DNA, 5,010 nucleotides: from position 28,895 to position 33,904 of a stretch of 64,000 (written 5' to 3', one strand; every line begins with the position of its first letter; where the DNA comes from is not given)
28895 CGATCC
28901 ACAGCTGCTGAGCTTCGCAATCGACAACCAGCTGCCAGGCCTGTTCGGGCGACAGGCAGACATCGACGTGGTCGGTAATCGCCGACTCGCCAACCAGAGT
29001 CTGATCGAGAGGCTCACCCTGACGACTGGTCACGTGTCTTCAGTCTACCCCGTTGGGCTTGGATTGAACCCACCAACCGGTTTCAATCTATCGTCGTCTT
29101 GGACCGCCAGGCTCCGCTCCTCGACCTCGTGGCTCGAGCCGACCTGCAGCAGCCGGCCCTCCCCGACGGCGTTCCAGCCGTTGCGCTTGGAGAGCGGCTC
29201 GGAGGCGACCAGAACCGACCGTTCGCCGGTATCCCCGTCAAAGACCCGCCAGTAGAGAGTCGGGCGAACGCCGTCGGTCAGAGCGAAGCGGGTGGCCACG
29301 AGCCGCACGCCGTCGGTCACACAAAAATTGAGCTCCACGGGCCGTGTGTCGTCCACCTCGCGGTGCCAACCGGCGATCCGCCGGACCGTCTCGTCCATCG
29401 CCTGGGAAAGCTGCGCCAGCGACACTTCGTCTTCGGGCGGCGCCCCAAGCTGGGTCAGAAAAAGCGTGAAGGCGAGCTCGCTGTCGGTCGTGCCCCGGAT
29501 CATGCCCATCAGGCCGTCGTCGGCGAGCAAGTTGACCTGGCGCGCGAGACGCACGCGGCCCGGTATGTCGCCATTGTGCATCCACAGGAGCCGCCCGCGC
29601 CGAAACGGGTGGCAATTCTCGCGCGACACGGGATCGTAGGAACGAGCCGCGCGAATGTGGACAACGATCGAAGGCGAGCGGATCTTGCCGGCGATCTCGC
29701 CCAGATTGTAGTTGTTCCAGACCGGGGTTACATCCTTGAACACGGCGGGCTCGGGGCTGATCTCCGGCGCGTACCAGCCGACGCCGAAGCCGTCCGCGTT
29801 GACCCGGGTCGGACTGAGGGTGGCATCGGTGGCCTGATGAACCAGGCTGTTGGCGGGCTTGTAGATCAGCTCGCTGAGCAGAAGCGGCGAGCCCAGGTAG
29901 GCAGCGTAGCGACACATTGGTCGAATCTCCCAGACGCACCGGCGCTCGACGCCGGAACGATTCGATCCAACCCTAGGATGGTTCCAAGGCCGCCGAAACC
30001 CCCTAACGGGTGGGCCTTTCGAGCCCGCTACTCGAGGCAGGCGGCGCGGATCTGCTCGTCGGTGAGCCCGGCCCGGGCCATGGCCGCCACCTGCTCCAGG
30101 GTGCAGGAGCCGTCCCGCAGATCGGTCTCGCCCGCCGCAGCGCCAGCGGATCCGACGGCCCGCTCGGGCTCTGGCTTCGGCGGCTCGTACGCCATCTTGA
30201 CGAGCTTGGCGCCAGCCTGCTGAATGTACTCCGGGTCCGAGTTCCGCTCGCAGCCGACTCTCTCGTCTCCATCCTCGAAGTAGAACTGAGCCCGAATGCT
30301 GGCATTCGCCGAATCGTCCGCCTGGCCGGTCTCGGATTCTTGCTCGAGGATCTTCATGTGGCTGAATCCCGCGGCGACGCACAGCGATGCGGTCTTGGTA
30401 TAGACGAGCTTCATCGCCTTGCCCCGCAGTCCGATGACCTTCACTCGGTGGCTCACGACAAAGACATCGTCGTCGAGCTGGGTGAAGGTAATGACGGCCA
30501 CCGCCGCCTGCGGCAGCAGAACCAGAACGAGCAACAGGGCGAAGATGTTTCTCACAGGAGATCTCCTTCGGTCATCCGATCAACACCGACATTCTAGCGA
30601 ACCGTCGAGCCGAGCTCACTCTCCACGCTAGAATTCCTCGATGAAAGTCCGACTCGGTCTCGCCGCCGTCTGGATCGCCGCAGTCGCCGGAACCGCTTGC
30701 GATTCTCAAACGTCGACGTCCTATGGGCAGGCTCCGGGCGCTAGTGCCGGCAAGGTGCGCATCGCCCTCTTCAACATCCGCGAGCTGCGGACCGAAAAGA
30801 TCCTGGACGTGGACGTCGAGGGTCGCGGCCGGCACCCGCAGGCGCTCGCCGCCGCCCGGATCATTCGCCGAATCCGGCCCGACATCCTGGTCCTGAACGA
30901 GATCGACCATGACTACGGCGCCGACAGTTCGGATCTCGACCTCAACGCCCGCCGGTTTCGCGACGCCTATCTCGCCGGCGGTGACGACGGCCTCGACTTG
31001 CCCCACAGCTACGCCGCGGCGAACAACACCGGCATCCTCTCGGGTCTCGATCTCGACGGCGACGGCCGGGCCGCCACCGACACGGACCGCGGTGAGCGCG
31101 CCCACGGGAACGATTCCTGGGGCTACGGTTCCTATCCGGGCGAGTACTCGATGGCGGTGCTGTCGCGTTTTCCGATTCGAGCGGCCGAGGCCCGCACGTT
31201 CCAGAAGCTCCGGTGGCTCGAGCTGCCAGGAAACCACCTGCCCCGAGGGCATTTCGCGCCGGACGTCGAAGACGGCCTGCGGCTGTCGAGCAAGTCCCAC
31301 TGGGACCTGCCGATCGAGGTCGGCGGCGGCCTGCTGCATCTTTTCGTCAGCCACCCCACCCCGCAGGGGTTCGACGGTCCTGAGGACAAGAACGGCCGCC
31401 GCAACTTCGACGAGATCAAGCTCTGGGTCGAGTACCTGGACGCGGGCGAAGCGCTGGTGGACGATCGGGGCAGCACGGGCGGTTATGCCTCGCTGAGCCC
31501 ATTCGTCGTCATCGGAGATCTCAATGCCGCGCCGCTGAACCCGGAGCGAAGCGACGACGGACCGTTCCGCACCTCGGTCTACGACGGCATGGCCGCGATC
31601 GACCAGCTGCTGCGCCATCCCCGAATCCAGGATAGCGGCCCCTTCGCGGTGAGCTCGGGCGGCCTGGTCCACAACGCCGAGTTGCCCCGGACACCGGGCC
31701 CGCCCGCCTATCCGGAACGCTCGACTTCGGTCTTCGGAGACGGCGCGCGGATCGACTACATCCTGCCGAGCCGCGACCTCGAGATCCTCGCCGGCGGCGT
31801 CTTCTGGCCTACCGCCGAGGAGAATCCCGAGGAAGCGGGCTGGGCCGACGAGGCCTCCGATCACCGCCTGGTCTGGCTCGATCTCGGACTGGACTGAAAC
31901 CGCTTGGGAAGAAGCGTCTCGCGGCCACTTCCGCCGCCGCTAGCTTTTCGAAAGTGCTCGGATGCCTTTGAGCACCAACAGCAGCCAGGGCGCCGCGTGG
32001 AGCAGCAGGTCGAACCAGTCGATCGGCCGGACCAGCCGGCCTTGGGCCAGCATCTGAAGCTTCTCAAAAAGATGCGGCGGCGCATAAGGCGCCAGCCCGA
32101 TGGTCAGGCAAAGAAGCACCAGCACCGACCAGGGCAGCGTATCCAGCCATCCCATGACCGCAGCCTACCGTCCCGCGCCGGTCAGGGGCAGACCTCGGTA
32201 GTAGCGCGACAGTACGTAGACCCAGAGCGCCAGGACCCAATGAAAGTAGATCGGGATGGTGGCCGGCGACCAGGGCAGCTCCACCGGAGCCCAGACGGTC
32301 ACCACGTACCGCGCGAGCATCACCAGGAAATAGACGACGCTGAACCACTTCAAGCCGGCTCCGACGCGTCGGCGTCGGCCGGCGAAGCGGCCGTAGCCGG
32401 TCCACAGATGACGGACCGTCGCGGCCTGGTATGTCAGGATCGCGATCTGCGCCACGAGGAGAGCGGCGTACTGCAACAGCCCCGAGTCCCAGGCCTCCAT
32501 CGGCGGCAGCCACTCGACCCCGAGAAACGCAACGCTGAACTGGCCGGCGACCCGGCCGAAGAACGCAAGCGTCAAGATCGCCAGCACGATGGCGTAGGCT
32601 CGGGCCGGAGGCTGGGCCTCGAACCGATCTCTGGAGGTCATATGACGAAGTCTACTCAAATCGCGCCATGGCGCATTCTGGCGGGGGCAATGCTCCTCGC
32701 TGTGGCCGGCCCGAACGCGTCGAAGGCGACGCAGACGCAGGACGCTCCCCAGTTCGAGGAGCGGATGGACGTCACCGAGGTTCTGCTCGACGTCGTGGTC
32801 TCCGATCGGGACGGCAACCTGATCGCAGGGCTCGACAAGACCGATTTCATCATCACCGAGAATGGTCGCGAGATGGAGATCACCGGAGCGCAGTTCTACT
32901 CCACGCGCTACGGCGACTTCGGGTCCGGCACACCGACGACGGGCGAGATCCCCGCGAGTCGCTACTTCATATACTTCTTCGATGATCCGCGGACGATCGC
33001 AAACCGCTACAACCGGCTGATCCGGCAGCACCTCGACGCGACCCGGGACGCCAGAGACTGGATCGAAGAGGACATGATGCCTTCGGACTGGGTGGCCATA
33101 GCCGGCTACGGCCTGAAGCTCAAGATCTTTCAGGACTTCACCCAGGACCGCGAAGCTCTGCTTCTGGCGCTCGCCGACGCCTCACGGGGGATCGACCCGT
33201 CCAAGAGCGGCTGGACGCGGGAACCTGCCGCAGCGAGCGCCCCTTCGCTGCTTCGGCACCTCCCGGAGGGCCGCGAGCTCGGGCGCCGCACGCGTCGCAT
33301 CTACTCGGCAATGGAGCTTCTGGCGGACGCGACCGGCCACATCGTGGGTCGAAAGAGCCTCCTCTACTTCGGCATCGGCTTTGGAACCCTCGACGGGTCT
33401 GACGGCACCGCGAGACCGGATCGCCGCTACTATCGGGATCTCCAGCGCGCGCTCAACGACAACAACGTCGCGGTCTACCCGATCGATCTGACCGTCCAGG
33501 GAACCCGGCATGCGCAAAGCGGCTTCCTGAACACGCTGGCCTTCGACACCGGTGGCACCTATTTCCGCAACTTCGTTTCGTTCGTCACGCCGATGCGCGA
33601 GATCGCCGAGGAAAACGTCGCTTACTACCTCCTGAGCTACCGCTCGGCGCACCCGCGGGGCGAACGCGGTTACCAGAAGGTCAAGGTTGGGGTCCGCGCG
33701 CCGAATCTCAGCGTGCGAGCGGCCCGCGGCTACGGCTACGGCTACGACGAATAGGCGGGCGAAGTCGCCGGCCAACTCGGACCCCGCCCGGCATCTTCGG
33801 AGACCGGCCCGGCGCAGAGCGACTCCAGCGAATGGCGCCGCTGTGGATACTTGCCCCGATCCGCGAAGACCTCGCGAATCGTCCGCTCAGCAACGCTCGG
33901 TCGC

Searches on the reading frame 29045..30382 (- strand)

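Call 33: search_protein_families(library=ncbifam, proteins=[window:29045-30382:-], max_evalue=1e-12)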
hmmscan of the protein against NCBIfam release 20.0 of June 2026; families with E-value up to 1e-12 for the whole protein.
window:29045-30382:- (445 aa): 1 family
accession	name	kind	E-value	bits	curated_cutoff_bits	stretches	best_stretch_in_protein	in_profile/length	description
TIGR03442.1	TIGR03442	equivalog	4e-51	173.7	218.65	1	156-420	1-246/251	ergothioneine biosynthesis protein EgtC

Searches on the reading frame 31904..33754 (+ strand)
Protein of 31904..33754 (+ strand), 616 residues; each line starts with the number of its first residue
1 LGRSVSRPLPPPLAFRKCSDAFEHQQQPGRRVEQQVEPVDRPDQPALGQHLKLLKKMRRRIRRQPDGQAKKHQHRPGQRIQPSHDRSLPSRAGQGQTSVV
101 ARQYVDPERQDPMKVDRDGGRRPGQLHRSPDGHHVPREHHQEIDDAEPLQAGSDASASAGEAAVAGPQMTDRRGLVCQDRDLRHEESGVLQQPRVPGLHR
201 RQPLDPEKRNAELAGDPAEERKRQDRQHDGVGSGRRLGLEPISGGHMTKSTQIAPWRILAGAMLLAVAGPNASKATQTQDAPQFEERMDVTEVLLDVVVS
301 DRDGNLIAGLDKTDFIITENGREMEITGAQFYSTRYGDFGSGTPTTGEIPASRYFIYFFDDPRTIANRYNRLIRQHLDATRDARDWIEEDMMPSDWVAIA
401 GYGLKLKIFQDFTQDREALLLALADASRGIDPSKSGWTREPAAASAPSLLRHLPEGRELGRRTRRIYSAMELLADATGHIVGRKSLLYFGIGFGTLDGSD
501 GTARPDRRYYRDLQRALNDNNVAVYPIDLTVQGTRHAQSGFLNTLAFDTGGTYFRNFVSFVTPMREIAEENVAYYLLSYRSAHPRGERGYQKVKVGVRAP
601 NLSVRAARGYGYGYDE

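Call 33: search_protein_families(library=ncbifam, proteins=[window:31904-33754:+], max_evalue=1e-12)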
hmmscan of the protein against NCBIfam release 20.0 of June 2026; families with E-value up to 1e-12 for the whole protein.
window:31904-33754:+ (616 aa): 1 family
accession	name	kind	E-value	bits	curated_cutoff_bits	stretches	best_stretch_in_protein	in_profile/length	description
TIGR03436.1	acidobact_VWFA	subfamily_domain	1.8e-42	146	81.25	1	287-610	4-321/324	VWA domain-containing protein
